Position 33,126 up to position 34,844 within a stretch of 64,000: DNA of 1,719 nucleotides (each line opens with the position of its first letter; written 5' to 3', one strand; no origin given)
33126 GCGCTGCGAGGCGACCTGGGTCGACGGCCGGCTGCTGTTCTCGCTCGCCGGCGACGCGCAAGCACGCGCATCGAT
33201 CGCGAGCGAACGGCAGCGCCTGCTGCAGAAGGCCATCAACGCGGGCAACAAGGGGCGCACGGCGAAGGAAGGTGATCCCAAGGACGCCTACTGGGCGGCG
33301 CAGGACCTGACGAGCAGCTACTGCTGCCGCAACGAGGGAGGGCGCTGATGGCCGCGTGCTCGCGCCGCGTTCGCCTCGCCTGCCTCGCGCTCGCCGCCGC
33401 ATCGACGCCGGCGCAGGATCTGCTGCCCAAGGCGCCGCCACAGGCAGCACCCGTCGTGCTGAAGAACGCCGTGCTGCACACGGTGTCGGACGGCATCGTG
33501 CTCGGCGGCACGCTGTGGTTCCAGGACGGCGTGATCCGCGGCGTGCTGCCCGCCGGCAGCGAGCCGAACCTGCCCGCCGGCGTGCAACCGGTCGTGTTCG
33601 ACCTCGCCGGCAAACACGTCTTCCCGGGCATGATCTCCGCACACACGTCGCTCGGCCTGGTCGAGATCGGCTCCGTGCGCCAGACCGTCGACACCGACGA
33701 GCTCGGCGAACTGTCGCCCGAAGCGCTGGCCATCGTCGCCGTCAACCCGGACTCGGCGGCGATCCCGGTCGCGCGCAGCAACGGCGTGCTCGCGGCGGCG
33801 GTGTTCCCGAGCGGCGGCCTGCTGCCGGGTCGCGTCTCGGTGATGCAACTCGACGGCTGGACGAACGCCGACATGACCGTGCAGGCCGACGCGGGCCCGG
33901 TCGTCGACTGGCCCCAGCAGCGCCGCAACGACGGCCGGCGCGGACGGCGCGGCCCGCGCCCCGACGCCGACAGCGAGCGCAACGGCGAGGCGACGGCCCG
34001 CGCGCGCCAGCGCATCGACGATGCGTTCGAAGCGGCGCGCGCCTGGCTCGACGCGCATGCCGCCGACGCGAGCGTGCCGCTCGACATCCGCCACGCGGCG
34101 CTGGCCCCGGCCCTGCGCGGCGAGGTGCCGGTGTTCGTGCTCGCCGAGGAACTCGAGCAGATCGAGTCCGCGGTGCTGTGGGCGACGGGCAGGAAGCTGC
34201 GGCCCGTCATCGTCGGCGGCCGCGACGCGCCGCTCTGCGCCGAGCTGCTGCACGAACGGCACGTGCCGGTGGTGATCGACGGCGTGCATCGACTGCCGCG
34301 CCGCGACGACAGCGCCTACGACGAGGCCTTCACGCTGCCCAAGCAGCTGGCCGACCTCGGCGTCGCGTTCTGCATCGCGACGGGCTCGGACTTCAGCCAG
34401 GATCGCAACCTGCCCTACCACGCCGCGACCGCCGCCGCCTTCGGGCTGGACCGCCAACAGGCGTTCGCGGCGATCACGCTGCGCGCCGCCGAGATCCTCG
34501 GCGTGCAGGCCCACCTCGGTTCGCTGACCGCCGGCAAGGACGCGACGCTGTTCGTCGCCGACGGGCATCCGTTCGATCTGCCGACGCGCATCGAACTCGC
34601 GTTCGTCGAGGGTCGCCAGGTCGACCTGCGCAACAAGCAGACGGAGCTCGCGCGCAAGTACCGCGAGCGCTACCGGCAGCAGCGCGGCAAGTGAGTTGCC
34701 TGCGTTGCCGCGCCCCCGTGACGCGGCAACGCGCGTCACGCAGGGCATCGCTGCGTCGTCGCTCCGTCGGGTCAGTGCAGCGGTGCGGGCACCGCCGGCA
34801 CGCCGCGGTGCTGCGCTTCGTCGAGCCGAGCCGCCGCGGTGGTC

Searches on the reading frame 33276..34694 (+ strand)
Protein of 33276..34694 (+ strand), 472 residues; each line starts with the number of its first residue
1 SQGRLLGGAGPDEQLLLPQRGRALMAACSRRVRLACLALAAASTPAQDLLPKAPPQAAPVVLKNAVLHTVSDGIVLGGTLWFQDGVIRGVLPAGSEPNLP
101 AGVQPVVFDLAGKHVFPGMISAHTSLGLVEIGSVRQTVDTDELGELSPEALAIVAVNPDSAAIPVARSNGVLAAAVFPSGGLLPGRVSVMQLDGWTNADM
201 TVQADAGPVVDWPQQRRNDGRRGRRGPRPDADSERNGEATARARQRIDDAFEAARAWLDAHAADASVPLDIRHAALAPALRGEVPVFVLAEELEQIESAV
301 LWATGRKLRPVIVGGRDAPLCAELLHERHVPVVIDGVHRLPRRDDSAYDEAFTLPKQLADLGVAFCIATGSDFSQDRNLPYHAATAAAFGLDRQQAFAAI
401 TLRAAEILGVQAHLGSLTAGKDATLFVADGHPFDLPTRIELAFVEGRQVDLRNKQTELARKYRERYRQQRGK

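Call 60: search_protein_families(library=pfam, proteins=[window:33276-34694:+], max_evalue=0.001)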
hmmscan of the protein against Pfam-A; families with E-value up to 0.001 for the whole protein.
window:33276-34694:+ (472 aa): 2 families
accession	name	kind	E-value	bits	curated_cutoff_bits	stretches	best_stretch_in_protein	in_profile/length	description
PF01979.26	Amidohydro_1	-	1.3e-07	31.6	25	1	323-438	207-323/345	Amidohydrolase family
PF07969.17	Amidohydro_3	-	9.8e-06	25.7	29.7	1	391-449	407-471/472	Amidohydrolase family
